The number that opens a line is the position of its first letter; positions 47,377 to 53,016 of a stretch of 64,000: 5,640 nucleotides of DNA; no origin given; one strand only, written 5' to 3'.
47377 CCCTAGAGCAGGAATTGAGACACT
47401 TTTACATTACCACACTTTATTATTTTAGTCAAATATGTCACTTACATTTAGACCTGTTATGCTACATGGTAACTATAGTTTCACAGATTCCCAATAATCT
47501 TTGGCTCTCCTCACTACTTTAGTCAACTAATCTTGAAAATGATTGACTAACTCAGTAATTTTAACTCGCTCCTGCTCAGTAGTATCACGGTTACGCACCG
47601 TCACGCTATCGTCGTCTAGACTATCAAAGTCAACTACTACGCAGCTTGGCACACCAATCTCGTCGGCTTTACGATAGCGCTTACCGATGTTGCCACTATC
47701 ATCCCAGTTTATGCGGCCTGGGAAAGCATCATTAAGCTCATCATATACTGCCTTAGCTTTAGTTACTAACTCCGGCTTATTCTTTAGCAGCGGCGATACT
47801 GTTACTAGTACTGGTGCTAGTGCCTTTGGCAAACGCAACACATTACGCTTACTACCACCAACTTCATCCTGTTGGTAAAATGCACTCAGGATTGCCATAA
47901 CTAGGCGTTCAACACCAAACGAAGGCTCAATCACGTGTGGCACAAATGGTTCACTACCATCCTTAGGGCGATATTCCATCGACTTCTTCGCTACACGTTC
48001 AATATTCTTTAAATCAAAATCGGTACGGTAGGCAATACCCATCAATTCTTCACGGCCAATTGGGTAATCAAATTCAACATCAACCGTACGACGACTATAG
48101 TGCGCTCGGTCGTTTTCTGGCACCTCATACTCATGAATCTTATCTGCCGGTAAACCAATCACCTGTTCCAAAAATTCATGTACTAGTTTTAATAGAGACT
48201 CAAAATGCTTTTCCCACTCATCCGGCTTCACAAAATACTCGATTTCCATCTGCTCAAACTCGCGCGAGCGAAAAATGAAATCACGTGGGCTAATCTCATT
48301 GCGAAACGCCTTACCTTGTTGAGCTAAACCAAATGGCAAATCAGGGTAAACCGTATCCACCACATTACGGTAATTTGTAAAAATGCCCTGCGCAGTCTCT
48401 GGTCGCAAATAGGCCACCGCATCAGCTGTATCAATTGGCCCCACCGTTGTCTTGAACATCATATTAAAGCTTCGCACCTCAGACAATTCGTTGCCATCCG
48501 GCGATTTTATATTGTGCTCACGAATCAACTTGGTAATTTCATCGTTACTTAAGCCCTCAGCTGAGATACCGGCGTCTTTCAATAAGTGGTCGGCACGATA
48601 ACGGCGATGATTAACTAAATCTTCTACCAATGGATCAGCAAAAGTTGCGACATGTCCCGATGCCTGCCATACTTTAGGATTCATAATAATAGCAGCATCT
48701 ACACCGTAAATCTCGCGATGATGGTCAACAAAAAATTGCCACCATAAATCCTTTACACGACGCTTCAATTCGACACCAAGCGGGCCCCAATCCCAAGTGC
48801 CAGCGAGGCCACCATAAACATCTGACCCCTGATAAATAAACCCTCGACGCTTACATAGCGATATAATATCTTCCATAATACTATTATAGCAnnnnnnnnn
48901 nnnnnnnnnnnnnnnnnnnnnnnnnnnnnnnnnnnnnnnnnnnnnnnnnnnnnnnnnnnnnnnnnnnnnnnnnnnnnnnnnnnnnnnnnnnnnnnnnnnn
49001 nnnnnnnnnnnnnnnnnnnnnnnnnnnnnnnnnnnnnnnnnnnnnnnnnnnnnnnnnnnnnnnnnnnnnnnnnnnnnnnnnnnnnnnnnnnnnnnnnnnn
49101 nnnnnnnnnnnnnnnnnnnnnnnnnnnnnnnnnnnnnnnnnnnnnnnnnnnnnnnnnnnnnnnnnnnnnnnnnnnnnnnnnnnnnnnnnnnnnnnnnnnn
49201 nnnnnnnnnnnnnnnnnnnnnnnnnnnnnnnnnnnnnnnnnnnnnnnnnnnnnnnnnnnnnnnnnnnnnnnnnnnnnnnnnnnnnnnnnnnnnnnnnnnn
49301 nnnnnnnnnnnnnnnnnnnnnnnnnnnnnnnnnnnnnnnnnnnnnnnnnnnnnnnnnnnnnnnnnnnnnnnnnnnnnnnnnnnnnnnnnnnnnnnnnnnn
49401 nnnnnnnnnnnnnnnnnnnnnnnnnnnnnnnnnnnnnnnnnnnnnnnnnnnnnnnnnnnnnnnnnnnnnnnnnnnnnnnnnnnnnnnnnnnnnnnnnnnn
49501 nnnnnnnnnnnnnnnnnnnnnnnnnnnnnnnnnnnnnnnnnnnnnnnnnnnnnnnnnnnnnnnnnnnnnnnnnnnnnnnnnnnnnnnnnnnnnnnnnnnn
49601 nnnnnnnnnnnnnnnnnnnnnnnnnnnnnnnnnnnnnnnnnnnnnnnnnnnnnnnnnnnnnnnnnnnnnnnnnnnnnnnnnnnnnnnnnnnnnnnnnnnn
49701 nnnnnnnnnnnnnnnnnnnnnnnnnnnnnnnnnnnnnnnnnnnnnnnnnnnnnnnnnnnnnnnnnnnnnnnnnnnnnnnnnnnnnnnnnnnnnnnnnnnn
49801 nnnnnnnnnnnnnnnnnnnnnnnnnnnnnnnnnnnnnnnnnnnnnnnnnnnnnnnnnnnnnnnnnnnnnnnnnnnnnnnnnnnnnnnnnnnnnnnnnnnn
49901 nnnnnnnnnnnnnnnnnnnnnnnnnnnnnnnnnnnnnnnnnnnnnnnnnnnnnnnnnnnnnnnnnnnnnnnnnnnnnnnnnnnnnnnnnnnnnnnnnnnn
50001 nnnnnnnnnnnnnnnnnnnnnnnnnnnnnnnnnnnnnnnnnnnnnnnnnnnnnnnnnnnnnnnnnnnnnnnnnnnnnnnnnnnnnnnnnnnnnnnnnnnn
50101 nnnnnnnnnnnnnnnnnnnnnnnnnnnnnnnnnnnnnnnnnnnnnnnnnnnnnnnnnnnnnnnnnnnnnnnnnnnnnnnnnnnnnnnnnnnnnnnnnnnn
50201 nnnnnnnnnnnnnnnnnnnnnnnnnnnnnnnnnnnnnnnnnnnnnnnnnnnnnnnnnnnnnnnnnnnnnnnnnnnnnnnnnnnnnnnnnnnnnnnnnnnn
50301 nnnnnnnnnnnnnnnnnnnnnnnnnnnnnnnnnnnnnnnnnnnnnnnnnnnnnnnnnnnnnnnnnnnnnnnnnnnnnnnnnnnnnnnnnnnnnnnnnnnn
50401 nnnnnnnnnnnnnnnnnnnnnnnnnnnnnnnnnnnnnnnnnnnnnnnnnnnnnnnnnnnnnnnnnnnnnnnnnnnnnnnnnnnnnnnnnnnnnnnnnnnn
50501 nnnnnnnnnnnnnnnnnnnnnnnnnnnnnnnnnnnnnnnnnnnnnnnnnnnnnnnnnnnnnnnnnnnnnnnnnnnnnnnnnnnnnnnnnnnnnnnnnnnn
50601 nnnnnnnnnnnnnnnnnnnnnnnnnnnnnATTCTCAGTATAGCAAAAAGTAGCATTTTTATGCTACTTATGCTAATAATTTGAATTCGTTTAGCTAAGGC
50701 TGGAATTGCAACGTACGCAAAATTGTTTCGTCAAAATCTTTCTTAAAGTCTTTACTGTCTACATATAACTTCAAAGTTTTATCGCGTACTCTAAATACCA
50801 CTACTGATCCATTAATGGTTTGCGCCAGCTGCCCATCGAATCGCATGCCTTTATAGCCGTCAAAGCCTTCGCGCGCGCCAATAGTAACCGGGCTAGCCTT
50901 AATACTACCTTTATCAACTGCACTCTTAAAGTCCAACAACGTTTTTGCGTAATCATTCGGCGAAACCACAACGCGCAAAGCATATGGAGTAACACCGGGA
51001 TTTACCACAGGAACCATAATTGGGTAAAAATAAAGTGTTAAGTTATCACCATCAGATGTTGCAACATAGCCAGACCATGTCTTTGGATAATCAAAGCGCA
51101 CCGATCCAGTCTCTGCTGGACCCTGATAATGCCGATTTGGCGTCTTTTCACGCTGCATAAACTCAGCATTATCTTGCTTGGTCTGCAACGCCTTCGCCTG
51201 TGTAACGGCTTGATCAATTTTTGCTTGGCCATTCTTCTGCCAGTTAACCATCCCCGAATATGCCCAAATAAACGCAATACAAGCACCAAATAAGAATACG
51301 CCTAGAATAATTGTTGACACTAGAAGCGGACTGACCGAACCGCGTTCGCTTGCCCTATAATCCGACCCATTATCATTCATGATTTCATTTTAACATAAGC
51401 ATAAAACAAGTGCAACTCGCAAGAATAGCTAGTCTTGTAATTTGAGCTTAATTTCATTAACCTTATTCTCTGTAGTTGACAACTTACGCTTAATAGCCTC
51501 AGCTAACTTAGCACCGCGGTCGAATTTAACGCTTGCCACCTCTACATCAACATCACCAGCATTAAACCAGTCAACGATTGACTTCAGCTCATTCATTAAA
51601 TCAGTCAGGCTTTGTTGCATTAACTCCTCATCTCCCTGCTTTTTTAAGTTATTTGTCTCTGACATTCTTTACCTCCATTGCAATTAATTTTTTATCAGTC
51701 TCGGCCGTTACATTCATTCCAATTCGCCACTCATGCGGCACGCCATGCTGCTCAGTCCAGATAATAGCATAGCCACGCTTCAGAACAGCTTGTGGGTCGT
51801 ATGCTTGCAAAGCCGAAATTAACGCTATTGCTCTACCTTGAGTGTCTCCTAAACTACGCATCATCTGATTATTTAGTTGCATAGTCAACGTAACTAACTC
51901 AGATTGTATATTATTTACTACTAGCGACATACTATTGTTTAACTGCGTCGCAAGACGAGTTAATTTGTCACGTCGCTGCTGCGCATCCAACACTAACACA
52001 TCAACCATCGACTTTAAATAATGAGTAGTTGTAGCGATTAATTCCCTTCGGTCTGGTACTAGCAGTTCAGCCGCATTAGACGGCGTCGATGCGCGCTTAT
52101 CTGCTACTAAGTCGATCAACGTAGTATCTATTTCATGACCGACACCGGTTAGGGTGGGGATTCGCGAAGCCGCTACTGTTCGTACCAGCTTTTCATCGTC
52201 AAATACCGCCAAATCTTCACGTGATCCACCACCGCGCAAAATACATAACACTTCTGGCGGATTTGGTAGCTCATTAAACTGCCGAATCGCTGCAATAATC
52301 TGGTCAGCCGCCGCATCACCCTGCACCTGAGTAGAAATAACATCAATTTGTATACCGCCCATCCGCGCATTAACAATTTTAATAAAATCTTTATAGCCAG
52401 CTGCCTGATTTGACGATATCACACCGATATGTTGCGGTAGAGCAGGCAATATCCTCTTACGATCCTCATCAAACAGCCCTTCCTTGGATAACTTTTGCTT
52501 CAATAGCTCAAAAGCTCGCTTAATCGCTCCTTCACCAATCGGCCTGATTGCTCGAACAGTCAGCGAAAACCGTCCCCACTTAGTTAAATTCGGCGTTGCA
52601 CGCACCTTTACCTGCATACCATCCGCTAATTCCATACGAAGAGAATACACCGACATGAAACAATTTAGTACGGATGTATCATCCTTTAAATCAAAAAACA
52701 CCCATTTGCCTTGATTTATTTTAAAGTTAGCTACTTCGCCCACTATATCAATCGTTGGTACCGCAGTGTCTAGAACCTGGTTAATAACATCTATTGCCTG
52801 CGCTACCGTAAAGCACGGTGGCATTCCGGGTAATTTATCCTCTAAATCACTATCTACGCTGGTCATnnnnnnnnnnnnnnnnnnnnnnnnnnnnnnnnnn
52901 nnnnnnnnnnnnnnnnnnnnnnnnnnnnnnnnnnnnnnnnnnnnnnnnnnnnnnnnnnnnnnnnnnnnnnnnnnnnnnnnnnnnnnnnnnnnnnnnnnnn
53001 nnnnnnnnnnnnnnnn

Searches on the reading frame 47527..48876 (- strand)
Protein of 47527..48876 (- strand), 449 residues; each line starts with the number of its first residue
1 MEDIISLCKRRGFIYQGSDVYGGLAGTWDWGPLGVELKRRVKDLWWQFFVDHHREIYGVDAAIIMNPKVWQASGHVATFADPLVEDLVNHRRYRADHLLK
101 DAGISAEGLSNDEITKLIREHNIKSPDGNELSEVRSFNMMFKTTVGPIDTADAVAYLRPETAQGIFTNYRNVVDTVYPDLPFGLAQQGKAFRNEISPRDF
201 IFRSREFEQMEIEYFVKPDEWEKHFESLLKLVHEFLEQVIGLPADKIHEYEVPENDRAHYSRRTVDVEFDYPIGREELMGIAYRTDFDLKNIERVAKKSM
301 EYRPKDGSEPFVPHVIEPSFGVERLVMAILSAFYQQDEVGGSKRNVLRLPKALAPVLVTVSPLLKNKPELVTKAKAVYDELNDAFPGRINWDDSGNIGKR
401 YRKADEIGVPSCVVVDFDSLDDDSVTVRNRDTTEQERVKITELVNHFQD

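Call 36: search_protein_families(library=ncbifam, proteins=[window:47527-48876:-], max_evalue=1e-8)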
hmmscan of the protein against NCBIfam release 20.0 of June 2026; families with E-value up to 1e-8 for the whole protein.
window:47527-48876:- (449 aa): 9 families
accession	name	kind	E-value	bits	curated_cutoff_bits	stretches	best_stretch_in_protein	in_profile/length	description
NF003211.1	PRK04173.1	equivalog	5.3e-171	569.5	312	1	1-445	1-452/454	glycine--tRNA ligase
TIGR00389.1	glyS_dimeric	equivalog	6.2e-146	487.2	243.3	3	1-228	3-231/565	glycine--tRNA ligase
NF011484.0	PRK14894.1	equivalog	1.8e-118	396.1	1050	2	2-337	7-336/539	glycine--tRNA ligase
NF008979.1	PRK12325.1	exception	8.2e-16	57.9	550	1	320-447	317-436/437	proline--tRNA ligase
NF006625.0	PRK09194.1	equivalog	8.8e-16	57.9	558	1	320-447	440-558/559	proline--tRNA ligase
TIGR00408.1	proS_fam_I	equivalog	6.8e-15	54.9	437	1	156-448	101-378/475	proline--tRNA ligase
TIGR00418.1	thrS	equivalog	7.5e-14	51.5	383.65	0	248-447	383-561/565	threonine--tRNA ligase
TIGR00409.1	proS_fam_II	equivalog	1.9e-13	50.1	306.7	0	321-446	447-564/568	proline--tRNA ligase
NF003068.0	PRK03991.1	equivalog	1.5e-11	43.4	484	1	286-447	436-588/613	threonine--tRNA ligase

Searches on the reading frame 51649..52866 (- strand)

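Call 56: search_protein_families(library=pfam, proteins=[window:51649-52866:-], max_evalue=0.0001)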
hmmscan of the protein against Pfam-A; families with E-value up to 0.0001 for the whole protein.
window:51649-52866:- (405 aa): 3 families
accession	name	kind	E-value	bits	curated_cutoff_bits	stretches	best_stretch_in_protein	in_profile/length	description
PF02601.20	Exonuc_VII_L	-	7.6e-73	246.2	35.9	2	131-343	1-211/315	Exonuclease VII, large subunit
PF13742.12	tRNA_anti_2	-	1.5e-12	48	27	1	19-108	1-95/95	OB-fold nucleic acid binding domain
PF01336.31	tRNA_anti-codon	-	2.2e-07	31.1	27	1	41-110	3-75/75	OB-fold nucleic acid binding domain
